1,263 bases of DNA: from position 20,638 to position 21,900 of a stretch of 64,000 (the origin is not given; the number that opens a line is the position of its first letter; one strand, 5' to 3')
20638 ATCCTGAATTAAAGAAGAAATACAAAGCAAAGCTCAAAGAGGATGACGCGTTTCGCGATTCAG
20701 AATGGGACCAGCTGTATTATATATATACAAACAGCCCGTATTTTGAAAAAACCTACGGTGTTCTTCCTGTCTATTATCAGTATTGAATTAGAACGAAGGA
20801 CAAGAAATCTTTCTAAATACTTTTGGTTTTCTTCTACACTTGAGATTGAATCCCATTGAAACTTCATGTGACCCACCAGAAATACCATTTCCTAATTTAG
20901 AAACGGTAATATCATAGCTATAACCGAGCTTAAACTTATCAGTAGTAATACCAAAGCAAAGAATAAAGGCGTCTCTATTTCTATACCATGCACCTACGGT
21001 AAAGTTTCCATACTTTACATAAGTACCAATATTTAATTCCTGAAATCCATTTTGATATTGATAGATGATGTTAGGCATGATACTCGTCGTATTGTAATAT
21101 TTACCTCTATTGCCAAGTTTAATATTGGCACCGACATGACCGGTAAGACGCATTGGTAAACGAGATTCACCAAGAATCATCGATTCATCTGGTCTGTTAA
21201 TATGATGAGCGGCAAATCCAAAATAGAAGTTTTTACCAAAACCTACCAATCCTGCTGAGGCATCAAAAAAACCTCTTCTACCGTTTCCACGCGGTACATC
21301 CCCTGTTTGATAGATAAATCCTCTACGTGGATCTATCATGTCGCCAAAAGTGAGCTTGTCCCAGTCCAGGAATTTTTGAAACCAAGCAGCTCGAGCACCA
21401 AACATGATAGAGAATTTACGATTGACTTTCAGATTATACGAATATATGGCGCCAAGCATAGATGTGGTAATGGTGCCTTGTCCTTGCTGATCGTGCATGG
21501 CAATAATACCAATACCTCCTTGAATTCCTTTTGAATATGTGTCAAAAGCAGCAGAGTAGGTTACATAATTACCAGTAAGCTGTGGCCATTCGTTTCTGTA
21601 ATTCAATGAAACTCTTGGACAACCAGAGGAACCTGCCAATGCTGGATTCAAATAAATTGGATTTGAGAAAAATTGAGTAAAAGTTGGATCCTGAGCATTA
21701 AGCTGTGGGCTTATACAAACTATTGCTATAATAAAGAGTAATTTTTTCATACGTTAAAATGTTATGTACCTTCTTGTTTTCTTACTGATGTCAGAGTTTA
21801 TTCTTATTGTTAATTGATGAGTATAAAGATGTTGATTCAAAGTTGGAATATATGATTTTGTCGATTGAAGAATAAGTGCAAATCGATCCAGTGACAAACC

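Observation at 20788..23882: ECF sigma operon with an anti-sigma factor fused to a PorP/SprF-type T9SS barrel, followed by a stand-alone PorP/SprF paralog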

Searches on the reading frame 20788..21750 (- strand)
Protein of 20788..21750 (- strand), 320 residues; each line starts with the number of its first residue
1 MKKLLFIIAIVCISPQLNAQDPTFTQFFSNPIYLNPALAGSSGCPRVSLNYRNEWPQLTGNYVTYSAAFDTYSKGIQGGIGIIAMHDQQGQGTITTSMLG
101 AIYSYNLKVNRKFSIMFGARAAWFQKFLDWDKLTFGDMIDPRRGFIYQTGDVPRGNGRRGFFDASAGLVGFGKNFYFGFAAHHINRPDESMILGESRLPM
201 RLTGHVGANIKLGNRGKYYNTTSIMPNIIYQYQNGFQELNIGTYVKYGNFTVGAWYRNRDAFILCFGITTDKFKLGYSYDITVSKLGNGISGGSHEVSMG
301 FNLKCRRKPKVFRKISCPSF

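Call 3: search_protein_families(library=pfam, proteins=[window:20788-21750:-], max_evalue=1)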
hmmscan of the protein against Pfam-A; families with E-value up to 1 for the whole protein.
window:20788-21750:- (320 aa): 2 families
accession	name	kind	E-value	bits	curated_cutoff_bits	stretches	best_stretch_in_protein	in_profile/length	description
PF11751.14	PorP_SprF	-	2.8e-57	194.8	22.3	1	18-301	3-273/273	Type IX secretion system membrane protein PorP/SprF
PF01987.23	AIM24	-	0.021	14.9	25.7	1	63-123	106-166/205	Mitochondrial biogenesis AIM24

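Call 4: search_protein_families(library=ncbifam, proteins=[window:20788-21750:-], max_evalue=1)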
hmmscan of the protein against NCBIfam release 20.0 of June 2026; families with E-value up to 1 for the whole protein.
window:20788-21750:- (320 aa): 1 family
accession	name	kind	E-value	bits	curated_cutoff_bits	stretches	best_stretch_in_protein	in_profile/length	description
TIGR03519.1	T9SS_PorP_fam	subfamily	3.8e-70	236.7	90.55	1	1-302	1-291/292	PorP/SprF family type IX secretion system membrane protein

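Call 19: search_solved_structures(query=window:20788-21750:-, max_evalue=1)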
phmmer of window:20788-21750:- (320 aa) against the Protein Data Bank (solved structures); distinct sequences matched with E-value up to 1: 1.
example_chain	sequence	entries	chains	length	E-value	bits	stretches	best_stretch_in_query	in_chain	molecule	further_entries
3t57_A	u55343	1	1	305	0.93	11.7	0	180-231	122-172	UDP-N-acetylglucosamine O-acyltransferase domain-containing protein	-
